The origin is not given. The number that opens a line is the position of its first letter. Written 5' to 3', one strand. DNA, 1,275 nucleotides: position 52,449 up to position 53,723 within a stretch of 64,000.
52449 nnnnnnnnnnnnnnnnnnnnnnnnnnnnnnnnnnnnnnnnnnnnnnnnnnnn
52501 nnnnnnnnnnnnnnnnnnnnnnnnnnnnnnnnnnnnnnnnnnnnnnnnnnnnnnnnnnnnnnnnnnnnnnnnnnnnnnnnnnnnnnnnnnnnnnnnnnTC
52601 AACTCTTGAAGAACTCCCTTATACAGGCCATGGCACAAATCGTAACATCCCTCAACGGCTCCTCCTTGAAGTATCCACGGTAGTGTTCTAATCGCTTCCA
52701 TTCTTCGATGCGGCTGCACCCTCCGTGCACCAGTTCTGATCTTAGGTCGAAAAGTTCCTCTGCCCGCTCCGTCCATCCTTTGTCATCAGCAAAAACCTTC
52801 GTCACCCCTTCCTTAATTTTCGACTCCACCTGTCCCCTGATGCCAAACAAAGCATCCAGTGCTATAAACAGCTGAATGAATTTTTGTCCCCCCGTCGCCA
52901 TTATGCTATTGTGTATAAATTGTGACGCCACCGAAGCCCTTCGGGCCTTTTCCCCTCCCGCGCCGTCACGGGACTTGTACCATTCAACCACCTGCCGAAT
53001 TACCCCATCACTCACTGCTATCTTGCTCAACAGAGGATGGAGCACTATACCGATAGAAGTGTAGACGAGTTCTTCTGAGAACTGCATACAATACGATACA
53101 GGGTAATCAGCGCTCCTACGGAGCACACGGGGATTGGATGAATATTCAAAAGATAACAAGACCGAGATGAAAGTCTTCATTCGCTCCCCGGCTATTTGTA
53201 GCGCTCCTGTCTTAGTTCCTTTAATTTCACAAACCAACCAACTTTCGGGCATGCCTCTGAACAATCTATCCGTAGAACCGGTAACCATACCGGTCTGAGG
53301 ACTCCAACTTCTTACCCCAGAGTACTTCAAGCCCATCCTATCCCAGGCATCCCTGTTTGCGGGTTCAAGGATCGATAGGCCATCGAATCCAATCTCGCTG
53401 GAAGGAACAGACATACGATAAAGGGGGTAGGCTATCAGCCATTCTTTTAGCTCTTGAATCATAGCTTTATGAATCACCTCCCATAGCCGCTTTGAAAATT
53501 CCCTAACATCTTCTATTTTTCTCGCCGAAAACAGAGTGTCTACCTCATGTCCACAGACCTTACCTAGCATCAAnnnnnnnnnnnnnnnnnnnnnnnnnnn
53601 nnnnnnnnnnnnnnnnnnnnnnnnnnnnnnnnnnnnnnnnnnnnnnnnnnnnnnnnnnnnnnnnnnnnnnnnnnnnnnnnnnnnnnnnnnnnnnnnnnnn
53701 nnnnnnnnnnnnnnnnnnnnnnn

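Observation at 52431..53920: AT-richer cassette bracketed by 23-27 bp repeats and encoding a HEPN-motif protein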

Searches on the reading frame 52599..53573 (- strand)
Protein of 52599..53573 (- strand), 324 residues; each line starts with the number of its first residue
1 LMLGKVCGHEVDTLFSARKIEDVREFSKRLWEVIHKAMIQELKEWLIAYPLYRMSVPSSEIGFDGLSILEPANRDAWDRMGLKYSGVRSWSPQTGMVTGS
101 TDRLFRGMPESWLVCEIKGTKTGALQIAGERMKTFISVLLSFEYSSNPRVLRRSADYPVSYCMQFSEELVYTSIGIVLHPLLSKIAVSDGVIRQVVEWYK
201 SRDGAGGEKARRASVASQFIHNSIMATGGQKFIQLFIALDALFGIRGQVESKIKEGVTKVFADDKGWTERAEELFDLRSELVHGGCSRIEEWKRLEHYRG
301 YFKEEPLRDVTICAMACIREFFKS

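Call 7: search_protein_families(library=pfam, proteins=[window:52599-53573:-], max_evalue=1)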
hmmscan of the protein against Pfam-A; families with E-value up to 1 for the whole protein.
window:52599-53573:- (324 aa): 1 family
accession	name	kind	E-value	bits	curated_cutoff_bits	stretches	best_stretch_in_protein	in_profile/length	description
PF12357.13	PLD_C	-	0.16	12.3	27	1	20-51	13-44/72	Phospholipase D C terminal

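Call 8: search_protein_families(library=padloc, proteins=[window:52599-53573:-], max_evalue=1)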
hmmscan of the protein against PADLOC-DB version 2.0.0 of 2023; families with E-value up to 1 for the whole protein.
window:52599-53573:- (324 aa): 0 families

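Call 9: search_protein_families(library=ncbifam, proteins=[window:52599-53573:-], max_evalue=1)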
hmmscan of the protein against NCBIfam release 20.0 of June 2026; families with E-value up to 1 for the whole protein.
window:52599-53573:- (324 aa): 0 families

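Call 12: find_homologous_proteins(query=window:52599-53573:-)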
Query window:52599-53573:- (324 aa): 30 proteins with E <= 0.001 among 2909 candidates.
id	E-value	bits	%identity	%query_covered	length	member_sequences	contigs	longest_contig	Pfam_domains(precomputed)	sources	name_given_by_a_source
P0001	8.2e-214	727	100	99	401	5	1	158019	-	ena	-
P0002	2.0e-132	460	62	98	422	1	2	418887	-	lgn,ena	-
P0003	1.7e-82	295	46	96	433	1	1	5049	-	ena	-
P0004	1.2e-76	276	43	97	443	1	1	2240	-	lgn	-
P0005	3.1e-73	265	40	97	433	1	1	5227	-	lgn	-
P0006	5.0e-71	258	40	96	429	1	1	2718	-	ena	-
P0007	3.5e-67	245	39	98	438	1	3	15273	-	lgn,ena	-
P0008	8.0e-66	241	37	97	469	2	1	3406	-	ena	-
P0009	8.9e-66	241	38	99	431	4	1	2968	-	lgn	-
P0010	5.1e-64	235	38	96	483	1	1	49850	-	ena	-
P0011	1.4e-60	223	38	97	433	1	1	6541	-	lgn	-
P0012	3.5e-60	222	38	97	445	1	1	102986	-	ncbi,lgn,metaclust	metaclust:status=active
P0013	1.7e-59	220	37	96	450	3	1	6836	-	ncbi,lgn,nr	ncbi:MAG TPA: hypothetical protein VE863_20160 [Pyrinomonadaceae bacterium]|nr:hypothetical protein 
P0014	6.4e-59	218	37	98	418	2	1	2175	-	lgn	-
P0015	1.3e-58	217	36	98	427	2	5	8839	-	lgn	-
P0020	5.1e-56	208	38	96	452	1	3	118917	-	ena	-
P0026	3.5e-49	186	33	94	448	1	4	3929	-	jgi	jgi:Apea-like HEPN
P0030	5.4e-22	97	28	93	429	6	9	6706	-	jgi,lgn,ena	-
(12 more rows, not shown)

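Call 15: find_encoding_contigs(protein=P0001, flank=6000, max_places=4)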
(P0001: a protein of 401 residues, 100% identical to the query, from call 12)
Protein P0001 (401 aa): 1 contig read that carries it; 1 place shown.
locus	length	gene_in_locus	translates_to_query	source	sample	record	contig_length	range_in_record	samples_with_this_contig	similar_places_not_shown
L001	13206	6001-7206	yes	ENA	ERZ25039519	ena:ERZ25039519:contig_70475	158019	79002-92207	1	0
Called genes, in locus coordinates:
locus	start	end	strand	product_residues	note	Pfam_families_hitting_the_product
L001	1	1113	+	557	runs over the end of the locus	PF07992:Pyr_redox_2, PF00890:FAD_binding_2 (weak), PF01266:DAO (weak), PF12831:FAD_oxidored (weak), PF13450:NAD_binding_8, PF14697:Fer4_21, PF12838:Fer4_7, PF13187:Fer4_9 (weak), +1 more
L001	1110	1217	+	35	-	-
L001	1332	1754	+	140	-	PF02662:FlpD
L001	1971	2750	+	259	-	PF00037:Fer4 (faint), PF13237:Fer4_10 (faint), PF13183:Fer4_8 (weak), PF12797:Fer4_2 (weak)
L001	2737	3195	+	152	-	PF13187:Fer4_9 (faint), PF14697:Fer4_21 (faint), PF00037:Fer4 (faint), PF12797:Fer4_2 (faint), PF13237:Fer4_10 (faint), PF13534:Fer4_17 (weak)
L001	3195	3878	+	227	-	PF02754:CCG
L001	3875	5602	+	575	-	PF07992:Pyr_redox_2 (weak), PF07992:Pyr_redox_2 (weak), PF12838:Fer4_7, PF00037:Fer4, PF12837:Fer4_6 (weak), PF13187:Fer4_9, PF13237:Fer4_10 (weak), PF14697:Fer4_21 (weak), +6 more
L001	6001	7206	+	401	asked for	-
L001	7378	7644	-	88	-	-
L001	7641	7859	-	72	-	PF08972:DUF1902 (weak), PF15919:HicB_lk_antitox (weak)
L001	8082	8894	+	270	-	PF09339:HTH_IclR (weak), PF01614:IclR_C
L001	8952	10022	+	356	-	PF00501:AMP-binding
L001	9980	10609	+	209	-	PF00501:AMP-binding, PF13193:AMP-binding_C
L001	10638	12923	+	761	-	PF01315:Ald_Xan_dh_C, PF02738:MoCoBD_1, PF20256:MoCoBD_2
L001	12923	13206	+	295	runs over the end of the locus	PF00941:FAD_binding_5, PF03450:CO_deh_flav_C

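Call 16: find_encoding_contigs(protein=P0002, flank=6000, max_places=4)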
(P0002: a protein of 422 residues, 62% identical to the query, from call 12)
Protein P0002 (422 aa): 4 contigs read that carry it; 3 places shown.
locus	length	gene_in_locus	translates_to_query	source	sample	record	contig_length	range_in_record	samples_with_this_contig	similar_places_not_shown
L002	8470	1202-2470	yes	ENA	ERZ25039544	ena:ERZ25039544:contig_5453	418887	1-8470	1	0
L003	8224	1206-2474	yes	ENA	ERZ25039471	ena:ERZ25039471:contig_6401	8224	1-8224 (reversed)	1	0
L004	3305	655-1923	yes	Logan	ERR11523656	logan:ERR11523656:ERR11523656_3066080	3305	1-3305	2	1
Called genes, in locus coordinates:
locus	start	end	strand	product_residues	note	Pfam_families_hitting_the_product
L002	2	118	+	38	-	?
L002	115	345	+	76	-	PF07927:HicA_toxin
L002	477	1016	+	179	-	-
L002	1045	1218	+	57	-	-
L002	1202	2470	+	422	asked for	-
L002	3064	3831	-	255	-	PF01695:IstB_IS21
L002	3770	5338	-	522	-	PF00665:rve, PF22483:Mu-transpos_C_2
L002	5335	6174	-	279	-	PF02195:ParB_N, PF17762:HTH_ParB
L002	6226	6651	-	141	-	-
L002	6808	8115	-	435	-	-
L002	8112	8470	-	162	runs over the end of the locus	PF13340:DUF4096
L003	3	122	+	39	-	?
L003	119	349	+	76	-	PF07927:HicA_toxin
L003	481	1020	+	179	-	-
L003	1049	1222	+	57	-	-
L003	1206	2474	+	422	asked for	-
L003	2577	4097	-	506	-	-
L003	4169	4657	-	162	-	PF13340:DUF4096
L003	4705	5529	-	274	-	-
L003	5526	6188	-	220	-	-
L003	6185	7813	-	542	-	-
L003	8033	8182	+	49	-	-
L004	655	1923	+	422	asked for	-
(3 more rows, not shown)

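Call 33: search_protein_families(library=pfam, alignment_id=A1, max_evalue=0.1)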
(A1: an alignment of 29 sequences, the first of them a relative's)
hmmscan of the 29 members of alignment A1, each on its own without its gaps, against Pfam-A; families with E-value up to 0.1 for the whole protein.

A. member 1, P0001 (401 aa): 0 families

B. families by the number of members that match (of 29 scanned): 6 families
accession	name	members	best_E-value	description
PF10683.14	DBD_Tnp_Hermes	1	0.00087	Hermes transposase DNA-binding domain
PF19874.4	DUF6347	1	0.025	Family of unknown function (DUF6347)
PF06881.16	Elongin_A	1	0.03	RNA polymerase II transcription factor SIII (Elongin) subunit A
PF18735.6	HEPN_RiboL-PSP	1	0.041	RiboL-PSP-HEPN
PF18737.6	HEPN_MAE_28990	1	0.043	MAE_28990/MAE_18760-like HEPN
PF10083.14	DUF2321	1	0.088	Uncharacterized protein conserved in bacteria (DUF2321)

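Call 34: search_solved_structures(query=A1, max_evalue=10, show_alignments=2)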
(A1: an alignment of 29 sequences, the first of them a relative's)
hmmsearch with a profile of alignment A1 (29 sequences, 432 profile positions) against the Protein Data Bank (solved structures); distinct sequences matched with E-value up to 10: 1.
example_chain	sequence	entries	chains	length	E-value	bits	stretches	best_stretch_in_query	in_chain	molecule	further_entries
7bqq_A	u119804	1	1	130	0.77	11.8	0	59-98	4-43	Gogy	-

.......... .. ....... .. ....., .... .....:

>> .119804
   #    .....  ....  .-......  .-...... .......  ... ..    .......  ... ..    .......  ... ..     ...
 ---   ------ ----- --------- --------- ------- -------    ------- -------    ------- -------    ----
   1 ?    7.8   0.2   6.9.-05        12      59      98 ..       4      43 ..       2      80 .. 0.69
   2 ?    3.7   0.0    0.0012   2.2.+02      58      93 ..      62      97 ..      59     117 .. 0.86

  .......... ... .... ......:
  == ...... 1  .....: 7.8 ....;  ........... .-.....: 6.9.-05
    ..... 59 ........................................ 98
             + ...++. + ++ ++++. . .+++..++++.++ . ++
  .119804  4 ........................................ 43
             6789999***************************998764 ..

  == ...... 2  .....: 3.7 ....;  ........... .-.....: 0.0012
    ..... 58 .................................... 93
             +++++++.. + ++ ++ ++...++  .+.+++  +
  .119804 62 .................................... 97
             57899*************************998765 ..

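Call 35: search_protein_families(library=padloc, alignment_id=A1, max_evalue=1)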
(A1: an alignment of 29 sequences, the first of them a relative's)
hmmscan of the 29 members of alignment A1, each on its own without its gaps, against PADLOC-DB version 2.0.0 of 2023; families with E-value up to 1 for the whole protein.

A. member 1, P0001 (401 aa): 0 families

B. families by the number of members that match (of 29 scanned): 6 families
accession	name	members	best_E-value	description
PDLC00281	PtuA1|PtuA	1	0.0035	AAA ATPase domain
PDLC04998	PDC-S32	1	0.0037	-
PDLC00223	KwaB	1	0.012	DUF4868 domain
PDLC03175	Specificity_I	1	0.015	Type I specificity subunit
PDLC04059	PD-T4-6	1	0.026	-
PDLC02449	BrxA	1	0.036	BrxA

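Call 37: find_encoding_contigs(protein=P0012, flank=4000, max_places=2)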
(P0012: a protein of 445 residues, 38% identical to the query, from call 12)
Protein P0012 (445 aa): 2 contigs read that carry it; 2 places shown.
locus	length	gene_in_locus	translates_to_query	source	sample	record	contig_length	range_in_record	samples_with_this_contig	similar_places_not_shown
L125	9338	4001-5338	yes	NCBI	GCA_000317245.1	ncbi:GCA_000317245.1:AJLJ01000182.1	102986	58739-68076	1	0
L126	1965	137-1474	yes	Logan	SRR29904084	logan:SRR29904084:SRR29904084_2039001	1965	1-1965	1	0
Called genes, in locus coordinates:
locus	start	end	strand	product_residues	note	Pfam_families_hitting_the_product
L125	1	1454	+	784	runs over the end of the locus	PF11992:TgpA_N, PF01841:Transglut_core, PF13559:DUF4129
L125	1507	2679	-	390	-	PF00016:RuBisCO_large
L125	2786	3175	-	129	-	PF13442:Cytochrome_CBB3, PF00034:Cytochrom_C (weak)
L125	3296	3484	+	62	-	PF02529:PetG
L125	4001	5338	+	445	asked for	-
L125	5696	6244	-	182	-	PF03602:Cons_hypoth95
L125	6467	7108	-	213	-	PF00117:GATase, PF07685:GATase_3, PF01174:SNO (faint), PF07722:Peptidase_C26 (faint)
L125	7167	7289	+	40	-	-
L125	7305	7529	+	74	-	-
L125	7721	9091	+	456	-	PF11850:DUF3370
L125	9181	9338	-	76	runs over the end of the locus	PF26637:DUF8210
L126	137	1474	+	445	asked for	-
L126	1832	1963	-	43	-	?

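Call 38: find_encoding_contigs(protein=P0020, flank=4000, max_places=2)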
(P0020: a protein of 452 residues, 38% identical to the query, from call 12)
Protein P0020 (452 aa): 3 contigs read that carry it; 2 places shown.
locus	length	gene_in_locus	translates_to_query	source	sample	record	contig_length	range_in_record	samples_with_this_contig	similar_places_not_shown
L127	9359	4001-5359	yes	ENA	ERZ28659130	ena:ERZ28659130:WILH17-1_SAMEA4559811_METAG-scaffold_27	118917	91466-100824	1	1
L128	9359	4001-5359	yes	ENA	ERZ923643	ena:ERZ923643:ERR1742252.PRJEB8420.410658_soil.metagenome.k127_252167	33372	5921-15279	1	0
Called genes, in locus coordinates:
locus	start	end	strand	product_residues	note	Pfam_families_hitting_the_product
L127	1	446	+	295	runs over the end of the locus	PF14022:DUF4238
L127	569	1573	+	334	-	PF13365:Trypsin_2 (weak)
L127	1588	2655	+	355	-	PF25164:CoiA_N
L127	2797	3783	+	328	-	-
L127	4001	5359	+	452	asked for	-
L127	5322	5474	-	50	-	-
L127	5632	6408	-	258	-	PF16845:SQAPI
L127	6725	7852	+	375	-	PF01180:DHO_dh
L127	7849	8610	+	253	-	PF00215:OMPdecase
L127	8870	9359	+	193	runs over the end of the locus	PF00561:Abhydrolase_1 (weak), PF12146:Hydrolase_4, PF12697:Abhydrolase_6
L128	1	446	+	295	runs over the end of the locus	PF14022:DUF4238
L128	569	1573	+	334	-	PF13365:Trypsin_2 (weak)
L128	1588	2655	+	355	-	PF25164:CoiA_N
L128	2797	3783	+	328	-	-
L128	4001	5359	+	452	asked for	-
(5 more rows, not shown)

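Call 39: find_encoding_contigs(protein=P0010, flank=4000, max_places=2)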
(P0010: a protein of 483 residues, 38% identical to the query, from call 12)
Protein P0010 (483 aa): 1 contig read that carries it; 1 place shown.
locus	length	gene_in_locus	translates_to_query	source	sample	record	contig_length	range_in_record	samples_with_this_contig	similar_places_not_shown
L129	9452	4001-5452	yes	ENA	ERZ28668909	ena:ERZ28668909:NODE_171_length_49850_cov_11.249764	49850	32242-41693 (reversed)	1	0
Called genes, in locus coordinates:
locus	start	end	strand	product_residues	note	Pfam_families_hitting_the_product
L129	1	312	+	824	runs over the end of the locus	PF02861:Clp_N, PF00004:AAA, PF17871:AAA_lid_9, PF02151:UVR (weak), PF07724:AAA_2, PF00004:AAA, PF07728:AAA_5, PF10431:ClpB_D2-small, +7 more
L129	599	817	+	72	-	-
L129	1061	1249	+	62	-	PF14255:Zn_ribbon_21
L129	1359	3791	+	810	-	PF13757:VIT_2, PF08487:VIT, PF00092:VWA, PF13519:VWA_2, PF13768:VWA_3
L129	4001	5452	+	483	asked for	-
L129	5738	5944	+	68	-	-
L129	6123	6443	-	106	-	-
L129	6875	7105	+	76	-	-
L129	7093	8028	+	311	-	PF01370:Epimerase, PF04321:RmlD_sub_bind (faint), PF05368:NmrA, PF13460:NAD_binding_10, PF16363:GDP_Man_Dehyd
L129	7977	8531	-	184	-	PF01066:CDP-OH_P_transf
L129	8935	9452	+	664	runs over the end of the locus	PF00069:Pkinase, PF25058:ARM_TT21 (faint)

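Call 40: predict_structure(alignment_id=A1)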
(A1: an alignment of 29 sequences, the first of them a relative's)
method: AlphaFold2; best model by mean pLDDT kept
length: 401 residues; sequences in the alignment: 29
mean_pLDDT: 91.5   pTM: 0.89
mean pLDDT of the five models: 91.5, 91.1, 90.8, 89.1, 88.8
residues with pLDDT >= 90: 318; 70-90: 64; 50-70: 15; < 50: 4
segments of 3 or more residues with pLDDT < 50: 1-4
pLDDT, mean of each block of 10 residues (from residue 1): 52 71 76 89 95 95 93 90 85 92 96 96 96 93 96 95 91 77 86 96 97 98 92 91 93 94 95 97 94 98 95 97 93 94 93 95 94 97 97 97 82
secondary structure, 60 per line:
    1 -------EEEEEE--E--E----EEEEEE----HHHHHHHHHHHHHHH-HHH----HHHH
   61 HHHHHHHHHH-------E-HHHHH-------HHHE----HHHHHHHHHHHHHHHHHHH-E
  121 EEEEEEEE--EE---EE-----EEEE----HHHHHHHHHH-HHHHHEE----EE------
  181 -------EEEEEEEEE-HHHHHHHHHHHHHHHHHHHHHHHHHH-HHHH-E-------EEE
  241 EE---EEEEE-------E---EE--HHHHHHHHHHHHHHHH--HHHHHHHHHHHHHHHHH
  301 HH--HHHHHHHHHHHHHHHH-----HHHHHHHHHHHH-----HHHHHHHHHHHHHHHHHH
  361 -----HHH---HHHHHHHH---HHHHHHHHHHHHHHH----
elements in order: E8-13 E24-29 H34-48 H57-70 H80-84 H100-118 E120-128 E143-146 H151-160 H162-166 E188-196 H198-223 H225-228 E238-242 E246-250 H266-281 H284-302 H305-320 H326-337 H343-360 H372-379 H383-397

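Call 42: fold_search(model_id=the predicted structure, library=pdb)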
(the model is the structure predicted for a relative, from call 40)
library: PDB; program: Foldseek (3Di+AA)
matches with E <= 10: 94; with E <= 0.001: 0
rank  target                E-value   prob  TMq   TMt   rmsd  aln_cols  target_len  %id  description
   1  2qyf_C                1.4e+00  0.10  0.11  0.22  22.4       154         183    8  Crystal structure of the Mad2/p31(comet)/Mad2-binding peptide ternary complex (released 2008-01-29)
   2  9e9e_A                1.4e+00  0.03  0.08  0.06  19.5       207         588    8  Structure of AMPA receptor GluA2 and auxiliary subunit TARP gamma-2 (LBD-TMD) in complex with anti-miR 17 oligonucleot (released 2026-02-11)
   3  6o81_L                1.8e+00  0.08  0.12  0.16  14.0       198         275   12  Electron cryo-microscopy of the eukaryotic translation initiation factor 2B bound to translation initiation factor 2 f (released 2019-05-15)
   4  6fxe_B                2.1e+00  0.04  0.10  0.17  16.8       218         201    9  BBE31 from Lyme disease agent Borrelia (Borreliella) burgdorferi playing a vital role in successful colonization of th (released 2019-03-20)
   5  1go4_B                2.3e+00  0.06  0.10  0.18  22.4       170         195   12  Crystal structure of Mad1-Mad2 reveals a conserved Mad2 binding motif in Mad1 and Cdc20. (released 2002-05-16)
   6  4aez_B                2.7e+00  0.04  0.08  0.15  21.9       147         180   14  Crystal Structure of Mitotic Checkpoint Complex (released 2012-03-21)
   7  1q8k_MODEL_1_A        2.8e+00  0.06  0.12  0.14  13.1       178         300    6  Solution structure of alpha subunit of human eIF2 (released 2004-09-07)
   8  9hve_K                2.8e+00  0.05  0.11  0.15  15.7       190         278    9  Native human eIF2-eIF2B complex (released 2025-11-19)
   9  7wnx                  3.1e+00  0.02  0.12  0.08  28.0       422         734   10  Cryo-EM structure of Mycobacterium smegmatis MmpL3 complexed with ST004 in lipid nanodiscs (released 2022-08-03)
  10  5lcw_Z                3.2e+00  0.04  0.09  0.16  21.8       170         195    9  Cryo-EM structure of the Anaphase-promoting complex/Cyclosome, in complex with the Mitotic checkpoint complex (APC/C-M (released 2016-08-10)
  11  7ddq_M                3.2e+00  0.03  0.11  0.13  18.2       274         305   11  Structure of RC-LH1-PufX from Rhodobacter veldkampii (released 2021-06-30)
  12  8brm_LL               3.2e+00  0.02  0.10  0.17  16.6       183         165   12  Giardia ribosome in POST-T state, no E-site tRNA (A6) (released 2023-03-15)
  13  5t27                  3.2e+00  0.01  0.11  0.07  19.8       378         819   12  mPI3Kd IN COMPLEX WITH 5d (released 2017-04-19)
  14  2v64_A                3.4e+00  0.03  0.09  0.15  21.6       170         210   11  Crystallographic structure of the conformational dimer of the Spindle Assembly Checkpoint protein Mad2. (released 2007-11-27)
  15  3abe_C                3.4e+00  0.02  0.08  0.13  21.5       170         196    8  Structure of human REV7 in complex with a human REV3 fragment in a tetragonal crystal (released 2010-02-16)
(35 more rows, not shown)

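Call 55: search_protein_families(library=pfam, proteins=[P0026, P0030], max_evalue=10)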
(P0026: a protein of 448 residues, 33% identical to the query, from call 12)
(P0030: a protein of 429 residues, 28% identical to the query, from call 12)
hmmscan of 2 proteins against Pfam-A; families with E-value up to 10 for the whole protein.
P0026 (448 aa): 0 families

P0030 (429 aa): 0 families

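Call 66: search_protein_representatives(alignment_id=A1)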
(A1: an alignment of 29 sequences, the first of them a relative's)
Query: 29 sequences, 432 profile positions. Proteins with E-value up to 0.001 (for the whole library): 401; up to 1e-10: 262; up to 1e-30: 177. The best 150 are listed.
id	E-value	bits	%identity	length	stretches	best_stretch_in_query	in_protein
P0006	1.4e-172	590.9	-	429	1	3-430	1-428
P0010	5.8e-165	565.8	-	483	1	3-430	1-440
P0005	6.8e-162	555.7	-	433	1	3-431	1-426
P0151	1.0e-161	555.1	-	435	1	3-431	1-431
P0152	3.1e-158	543.7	-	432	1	3-431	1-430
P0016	1.1e-154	532.0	-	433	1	5-431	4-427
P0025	6.8e-154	529.4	-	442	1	2-429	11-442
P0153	1.8e-152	524.7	-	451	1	3-431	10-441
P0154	4.2e-151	520.2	-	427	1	3-430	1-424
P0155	2.8e-150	517.5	-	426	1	5-430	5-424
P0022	1.1e-149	515.5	-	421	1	2-431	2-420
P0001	7.3e-148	509.5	-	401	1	32-431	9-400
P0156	1.4e-144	498.7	-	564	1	4-431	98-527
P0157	9.4e-141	486.1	-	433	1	3-431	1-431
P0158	2.0e-140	485.0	-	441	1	4-430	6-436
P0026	4.1e-140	484.0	-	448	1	2-428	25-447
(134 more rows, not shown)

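Call 78: search_dna_similar(query=P0002, collection=plasmids, mode=protein, max_evalue=0.001, max_rows=10)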
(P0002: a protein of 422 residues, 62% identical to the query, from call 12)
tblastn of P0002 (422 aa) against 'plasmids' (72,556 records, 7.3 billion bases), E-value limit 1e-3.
No match.

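Call 79: search_dna_similar(query=P0002, collection=phages, mode=protein, max_evalue=0.001, max_rows=10)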
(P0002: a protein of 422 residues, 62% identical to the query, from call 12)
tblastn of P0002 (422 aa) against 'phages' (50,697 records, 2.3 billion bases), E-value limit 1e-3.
No match.

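Call 83: search_protein_families(library=padloc, proteins=[L127:569-1573:+, L127:1588-2655:+, L127:2797-3783:+, L002:477-1016:+, L003:2577-4097:-, L003:4705-5529:-, L003:5526-6188:-, L003:6185-7813:-, L002:6808-8115:-], max_evalue=0.001)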
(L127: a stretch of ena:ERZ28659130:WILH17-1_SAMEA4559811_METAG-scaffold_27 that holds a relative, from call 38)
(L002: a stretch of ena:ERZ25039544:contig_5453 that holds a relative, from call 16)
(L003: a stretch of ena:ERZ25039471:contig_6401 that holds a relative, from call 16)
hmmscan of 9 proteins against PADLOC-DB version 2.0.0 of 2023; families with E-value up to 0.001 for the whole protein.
L127:569-1573:+ (334 aa): 1 family
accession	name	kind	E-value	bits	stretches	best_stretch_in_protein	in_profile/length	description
PDLC05022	PDC-S45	-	5.1e-13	46.6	1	23-201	32-213/293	-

L127:1588-2655:+ (355 aa): 0 families

L127:2797-3783:+ (328 aa): 0 families

L002:477-1016:+ (179 aa): 0 families

L003:2577-4097:- (506 aa): 0 families

L003:4705-5529:- (274 aa): 0 families

L003:5526-6188:- (220 aa): 0 families

L003:6185-7813:- (542 aa): 2 families
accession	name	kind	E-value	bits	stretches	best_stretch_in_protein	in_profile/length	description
PDLC04879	PDC-S05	-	1.5e-11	42.3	1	368-498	163-273/285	-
PDLC04869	PDC-S05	-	1.2e-10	39.1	1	368-504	176-293/306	-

L002:6808-8115:- (435 aa): 0 families

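Call 84: search_protein_families(library=pfam, proteins=[L127:569-1573:+, L127:1588-2655:+, L127:2797-3783:+, L002:477-1016:+, L003:2577-4097:-, L003:4705-5529:-, L003:5526-6188:-, L003:6185-7813:-, L002:6808-8115:-], max_evalue=0.001)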
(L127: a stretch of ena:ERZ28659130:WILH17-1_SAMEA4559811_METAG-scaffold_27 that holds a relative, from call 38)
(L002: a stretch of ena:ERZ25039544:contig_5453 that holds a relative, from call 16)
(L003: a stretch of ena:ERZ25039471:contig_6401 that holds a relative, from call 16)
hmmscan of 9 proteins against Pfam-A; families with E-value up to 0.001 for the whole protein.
L127:569-1573:+ (334 aa): 1 family
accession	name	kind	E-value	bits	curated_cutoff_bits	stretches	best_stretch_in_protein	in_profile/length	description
PF13365.12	Trypsin_2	-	1.3e-06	29.7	27.6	1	30-196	1-135/144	Trypsin-like peptidase domain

L127:1588-2655:+ (355 aa): 1 family
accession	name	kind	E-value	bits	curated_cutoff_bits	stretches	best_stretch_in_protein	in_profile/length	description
PF25164.1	CoiA_N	-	2.8e-09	36.8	26.3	1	34-63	19-48/50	Competence protein CoiA, N-terminal domain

L127:2797-3783:+ (328 aa): 0 families

L002:477-1016:+ (179 aa): 0 families

L003:2577-4097:- (506 aa): 0 families

L003:4705-5529:- (274 aa): 0 families

L003:5526-6188:- (220 aa): 0 families

L003:6185-7813:- (542 aa): 1 family
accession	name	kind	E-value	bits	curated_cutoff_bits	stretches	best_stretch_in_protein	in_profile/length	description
PF13091.12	PLDc_2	-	0.00011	22.5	27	1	380-482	2-96/132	PLD-like domain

L002:6808-8115:- (435 aa): 0 families
